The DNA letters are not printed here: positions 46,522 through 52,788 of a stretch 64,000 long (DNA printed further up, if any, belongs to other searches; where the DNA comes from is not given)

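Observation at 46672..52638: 1988-aa DUF4011 / SF1 helicase / Vsr-like REase / DUF3320 giant protein in an accessory island (Hhe-like candidate antiviral gene)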

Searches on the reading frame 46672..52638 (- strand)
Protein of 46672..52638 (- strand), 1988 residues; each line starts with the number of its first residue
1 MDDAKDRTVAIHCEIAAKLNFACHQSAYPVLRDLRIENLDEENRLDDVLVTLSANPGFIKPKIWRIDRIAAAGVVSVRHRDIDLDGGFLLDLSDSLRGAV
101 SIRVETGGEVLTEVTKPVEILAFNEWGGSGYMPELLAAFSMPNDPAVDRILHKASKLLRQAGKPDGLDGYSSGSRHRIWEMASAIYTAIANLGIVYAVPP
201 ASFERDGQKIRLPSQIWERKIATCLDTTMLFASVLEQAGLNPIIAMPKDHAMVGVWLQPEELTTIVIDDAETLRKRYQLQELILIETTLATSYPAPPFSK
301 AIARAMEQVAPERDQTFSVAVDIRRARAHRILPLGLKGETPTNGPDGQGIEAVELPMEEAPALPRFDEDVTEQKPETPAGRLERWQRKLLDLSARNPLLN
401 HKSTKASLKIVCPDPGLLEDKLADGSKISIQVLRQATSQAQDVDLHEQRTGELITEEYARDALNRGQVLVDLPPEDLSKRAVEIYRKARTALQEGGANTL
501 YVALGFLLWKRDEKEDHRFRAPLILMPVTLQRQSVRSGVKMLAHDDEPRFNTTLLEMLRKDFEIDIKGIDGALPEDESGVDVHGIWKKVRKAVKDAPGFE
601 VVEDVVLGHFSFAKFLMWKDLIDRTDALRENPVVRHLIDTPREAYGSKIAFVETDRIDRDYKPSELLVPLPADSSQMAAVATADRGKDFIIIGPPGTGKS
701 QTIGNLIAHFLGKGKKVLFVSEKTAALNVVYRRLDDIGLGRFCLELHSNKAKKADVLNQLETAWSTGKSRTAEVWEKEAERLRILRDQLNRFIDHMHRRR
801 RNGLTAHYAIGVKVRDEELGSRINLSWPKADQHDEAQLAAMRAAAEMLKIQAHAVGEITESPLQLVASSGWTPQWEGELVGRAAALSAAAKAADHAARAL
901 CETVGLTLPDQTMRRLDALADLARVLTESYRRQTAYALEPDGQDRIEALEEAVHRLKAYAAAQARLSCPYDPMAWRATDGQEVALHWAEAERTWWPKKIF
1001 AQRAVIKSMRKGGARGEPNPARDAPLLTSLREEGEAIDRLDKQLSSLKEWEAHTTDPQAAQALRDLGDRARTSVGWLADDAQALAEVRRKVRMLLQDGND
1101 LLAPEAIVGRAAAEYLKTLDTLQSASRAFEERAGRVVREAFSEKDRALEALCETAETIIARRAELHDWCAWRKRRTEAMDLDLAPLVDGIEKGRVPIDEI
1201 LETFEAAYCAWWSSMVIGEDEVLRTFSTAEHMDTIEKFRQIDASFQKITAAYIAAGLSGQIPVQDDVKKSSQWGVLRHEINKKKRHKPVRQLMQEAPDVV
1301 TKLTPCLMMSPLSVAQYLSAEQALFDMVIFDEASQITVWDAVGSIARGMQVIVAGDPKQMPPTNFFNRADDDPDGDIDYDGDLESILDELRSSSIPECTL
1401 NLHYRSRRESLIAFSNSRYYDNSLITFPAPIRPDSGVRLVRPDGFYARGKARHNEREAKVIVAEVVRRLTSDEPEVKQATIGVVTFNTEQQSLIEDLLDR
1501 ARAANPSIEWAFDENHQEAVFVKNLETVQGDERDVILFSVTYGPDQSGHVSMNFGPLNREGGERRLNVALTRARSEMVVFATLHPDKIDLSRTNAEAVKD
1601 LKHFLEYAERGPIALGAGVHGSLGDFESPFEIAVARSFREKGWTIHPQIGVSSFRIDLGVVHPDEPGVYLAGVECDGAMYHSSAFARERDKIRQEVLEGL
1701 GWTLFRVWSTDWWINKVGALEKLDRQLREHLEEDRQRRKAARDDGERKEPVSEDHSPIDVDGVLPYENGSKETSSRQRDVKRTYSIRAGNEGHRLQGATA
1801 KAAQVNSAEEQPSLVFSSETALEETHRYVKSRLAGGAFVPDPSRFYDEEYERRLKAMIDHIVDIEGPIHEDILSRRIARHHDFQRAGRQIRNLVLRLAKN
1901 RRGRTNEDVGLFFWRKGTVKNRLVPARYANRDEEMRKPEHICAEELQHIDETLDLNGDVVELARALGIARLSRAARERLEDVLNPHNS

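Call 4: search_protein_families(library=pfam, proteins=[window:46675-52638:-], max_evalue=0.01)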
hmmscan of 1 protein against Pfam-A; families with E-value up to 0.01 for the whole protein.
window:46675-52638:- (1988 aa): 12 families
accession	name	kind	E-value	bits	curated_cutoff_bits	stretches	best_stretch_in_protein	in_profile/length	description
PF13195.11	DUF4011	-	2.1e-50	171.2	22.2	1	388-558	1-158/158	Protein of unknown function (DUF4011)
PF18741.7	MTES_1575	-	2.3e-33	114.6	38.2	1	1630-1727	1-96/96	REase_MTES_1575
PF11784.13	DUF3320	-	1.1e-18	67.3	25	1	1844-1892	2-50/50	Protein of unknown function (DUF3320)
PF13087.12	AAA_12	-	3.6e-18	66.3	27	1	1385-1581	4-192/195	AAA domain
PF13086.12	AAA_11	-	9.5e-16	58.8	27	2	1312-1363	200-253/257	AAA domain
PF13245.12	AAA_19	-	1.2e-07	32.4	25.1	1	676-721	1-48/134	AAA domain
PF13604.12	AAA_30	-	9.1e-07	29.2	27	1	674-731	4-63/191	AAA domain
PF00270.35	DEAD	-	0.00019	21.7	26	0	675-747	3-77/167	DEAD/DEAH box helicase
PF09848.15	SLFN-g3_helicase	-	0.00033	20.5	24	0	689-737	4-54/354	Schlafen group 3, DNA/RNA helicase domain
PF20720.3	nSTAND3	-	0.00058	20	27.2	1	689-766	20-101/155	Novel STAND NTPase 3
PF04851.21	ResIII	-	0.0052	17.1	22.5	0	684-739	21-78/164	Type III restriction enzyme, res subunit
PF01443.25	Viral_helicase1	-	0.0081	16.4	21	0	1317-1363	50-100/228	Viral superfamily 1 RNA helicase core domain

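Call 5: search_protein_families(library=padloc, proteins=[window:46675-52638:-], max_evalue=0.01)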
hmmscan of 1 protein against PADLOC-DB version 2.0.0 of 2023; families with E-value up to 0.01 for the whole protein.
window:46675-52638:- (1988 aa): 8 families
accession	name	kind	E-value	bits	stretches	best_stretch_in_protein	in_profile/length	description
PDLC05009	PDC-S37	-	0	1251.1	1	381-1984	9-1531/1550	-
PDLC02194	Hhe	-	5.6e-167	555.6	2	1142-1729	1194-1782/1911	-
PDLC03920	MkoA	-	5.1e-29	99.2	3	1450-1583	961-1076/1112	-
PDLC03924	MkoC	-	9.5e-26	88.2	2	1401-1583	774-944/1136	-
PDLC03921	MkoA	-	5.5e-15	52.1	2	1448-1581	1441-1565/1607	-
PDLC04140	mad8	-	1.1e-06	26.5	1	690-813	31-151/314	mads_8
PDLC05035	PDC-S53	-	0.0072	12.4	0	690-736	514-558/900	-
PDLC00120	GajB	-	0.0079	13.4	0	1452-1582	308-432/458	UrvD helicase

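Call 8: find_homologous_proteins(query=window:46675-52638:-, max_evalue=1e-10)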
Query window:46675-52638:- (1988 aa): 2797 proteins with E <= 1e-10 among 8000 candidates; the best 120 are listed.
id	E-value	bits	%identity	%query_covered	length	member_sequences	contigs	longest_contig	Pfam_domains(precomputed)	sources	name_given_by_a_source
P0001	0.0e+0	3765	84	100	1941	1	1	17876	PF11784.14,PF13195.12,PF13087.13,PF13086.13,PF13604.13,PF13245.13,PF18741.8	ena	-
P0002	0.0e+0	3643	81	100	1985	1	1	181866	PF11784.14,PF13195.12,PF13087.13,PF13086.13,PF13245.13,PF18741.8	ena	-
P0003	0.0e+0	3461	86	89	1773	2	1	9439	PF13195.12,PF13087.13,PF13086.13,PF13245.13,PF18741.8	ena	-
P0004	0.0e+0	3270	73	99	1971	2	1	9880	PF11784.14,PF13195.12,PF13087.13,PF13086.13,PF13245.13,PF18741.8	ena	-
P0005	0.0e+0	3267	65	49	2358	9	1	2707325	PF11784.14,PF13195.12,PF13087.13,PF13086.13,PF13245.13,PF18741.8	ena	-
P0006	0.0e+0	3245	73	99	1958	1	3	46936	PF11784.14,PF13195.12,PF13087.13,PF13086.13,PF13604.13,PF13245.13,PF18741.8,PF09848.16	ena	-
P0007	0.0e+0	3148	66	51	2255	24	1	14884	PF11784.14,PF13195.12,PF13087.13,PF13086.13,PF13604.13,PF13245.13,PF18741.8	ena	-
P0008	0.0e+0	3130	70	100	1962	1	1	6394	PF11784.14,PF13195.12,PF13087.13,PF13086.13,PF13604.13,PF13245.13,PF18741.8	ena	-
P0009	0.0e+0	3126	69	99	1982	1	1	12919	PF11784.14,PF13195.12,PF13087.13,PF13086.13,PF13245.13,PF18741.8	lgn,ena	-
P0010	0.0e+0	3117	69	100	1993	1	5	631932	PF11784.14,PF13195.12,PF13087.13,PF13086.13,PF13245.13,PF18741.8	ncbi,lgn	ncbi:MAG: DUF3320 domain-containing protein [Pseudomonadota bacterium]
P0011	0.0e+0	3108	68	100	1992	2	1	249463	PF11784.14,PF13195.12,PF13087.13,PF13086.13,PF00270.36,PF13245.13,PF18741.8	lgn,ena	-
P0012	0.0e+0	3107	69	99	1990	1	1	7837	PF11784.14,PF13195.12,PF13087.13,PF13086.13,PF13604.13,PF13245.13,PF18741.8,PF09848.16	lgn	-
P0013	0.0e+0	3106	69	100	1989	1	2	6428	PF11784.14,PF13195.12,PF13087.13,PF13086.13,PF13245.13,PF18741.8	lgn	-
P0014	0.0e+0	3098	69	99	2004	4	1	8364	PF11784.14,PF13195.12,PF13087.13,PF13086.13,PF13245.13,PF18741.8,PF09848.16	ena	-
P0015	0.0e+0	3094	69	99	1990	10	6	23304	PF11784.14,PF13195.12,PF13087.13,PF13086.13,PF13245.13,PF18741.8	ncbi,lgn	-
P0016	0.0e+0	3092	68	99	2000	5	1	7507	PF11784.14,PF13195.12,PF13087.13,PF13086.13,PF13245.13,PF18741.8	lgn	-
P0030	0.0e+0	3032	68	100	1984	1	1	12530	PF11784.14,PF13195.12,PF13087.13,PF13086.13,PF13245.13,PF18741.8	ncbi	-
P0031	0.0e+0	3032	67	100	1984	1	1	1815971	PF11784.14,PF13195.12,PF13087.13,PF13086.13,PF13245.13,PF18741.8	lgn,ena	-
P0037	0.0e+0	3013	67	99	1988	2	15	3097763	PF11784.14,PF13195.12,PF13087.13,PF13086.13,PF13245.13,PF18741.8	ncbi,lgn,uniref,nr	ncbi:DUF3320 domain-containing protein [Desulfurivibrio alkaliphilus]|uniref:Superfamily I DNA and R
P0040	0.0e+0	2990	66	99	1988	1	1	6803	PF11784.14,PF13195.12,PF13087.13,PF13086.13,PF13245.13,PF18741.8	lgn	-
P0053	0.0e+0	2954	66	99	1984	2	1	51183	PF11784.14,PF13195.12,PF13087.13,PF13086.13,PF13604.13,PF13245.13,PF18741.8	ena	-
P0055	0.0e+0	2951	66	100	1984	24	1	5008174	PF11784.14,PF13195.12,PF13087.13,PF13086.13,PF13604.13,PF13245.13,PF18741.8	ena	-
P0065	0.0e+0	2930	65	100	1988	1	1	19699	PF11784.14,PF13195.12,PF13087.13,PF13086.13,PF13245.13,PF18741.8,PF09848.16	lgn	-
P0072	0.0e+0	2912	66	99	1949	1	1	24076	PF11784.14,PF13195.12,PF13087.13,PF13086.13,PF13604.13,PF13245.13,PF18741.8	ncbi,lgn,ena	-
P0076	0.0e+0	2903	65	99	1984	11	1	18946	PF11784.14,PF13195.12,PF13087.13,PF13086.13,PF13604.13,PF13245.13,PF18741.8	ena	-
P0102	0.0e+0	2816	64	99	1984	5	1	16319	PF11784.14,PF13195.12,PF13087.13,PF13086.13,PF13604.13,PF13245.13,PF18741.8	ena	-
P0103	0.0e+0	2815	63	99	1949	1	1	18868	PF11784.14,PF13195.12,PF13087.13,PF13086.13,PF13604.13,PF13245.13,PF18741.8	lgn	-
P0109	0.0e+0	2803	63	99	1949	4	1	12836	PF11784.14,PF13195.12,PF13087.13,PF13086.13,PF13604.13,PF13245.13,PF18741.8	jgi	-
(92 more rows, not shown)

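Call 19: search_solved_structures(query=window:46675-52638:-, max_evalue=0.01)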
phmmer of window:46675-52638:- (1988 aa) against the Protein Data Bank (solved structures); distinct sequences matched with E-value up to 0.01: 14.
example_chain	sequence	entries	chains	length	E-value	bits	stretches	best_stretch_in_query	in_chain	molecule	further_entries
5mzn_A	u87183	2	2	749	3.2e-07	31.2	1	1316-1593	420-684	Helicase SEN1,Helicase SEN1 | Helicase SEN1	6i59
4b3f_X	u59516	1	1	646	1.6e-06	28.9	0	673-733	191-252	DNA-BINDING PROTEIN SMUBP-2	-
4b3g_A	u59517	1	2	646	1.6e-06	28.9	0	672-733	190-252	DNA-BINDING PROTEIN SMUBP-2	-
8ram_O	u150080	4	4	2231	6.6e-06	26.9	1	1316-1592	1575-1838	Helicase SEN1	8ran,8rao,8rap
8ftm_A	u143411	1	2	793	5.5e-05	23.8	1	1290-1581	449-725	5'-3' RNA helicase-like protein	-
8rd3_A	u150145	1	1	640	0.00037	21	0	663-756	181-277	ATP-dependent helicase NAM7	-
8fth_A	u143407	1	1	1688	0.0006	20.4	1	1290-1580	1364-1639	5'-3' RNA helicase-like protein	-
2xzl_A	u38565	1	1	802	0.00081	19.9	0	663-756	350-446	ATP-DEPENDENT HELICASE NAM7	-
2xzo_A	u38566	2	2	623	0.00085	19.8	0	673-740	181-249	REGULATOR OF NONSENSE TRANSCRIPTS 1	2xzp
2gjk_A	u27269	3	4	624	0.00086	19.8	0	673-740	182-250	Regulator of nonsense transcripts 1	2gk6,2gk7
6ej5_A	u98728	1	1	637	0.00092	19.7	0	673-740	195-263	Regulator of nonsense transcripts 1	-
9qdq_A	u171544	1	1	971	0.0015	19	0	663-756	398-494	ATP-dependent helicase NAM7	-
9qwn_A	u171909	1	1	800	0.0018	18.8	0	673-740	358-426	Isoform 2 of Regulator of nonsense transcripts 1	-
2wjv_A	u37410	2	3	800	0.0019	18.7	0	673-740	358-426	REGULATOR OF NONSENSE TRANSCRIPTS 1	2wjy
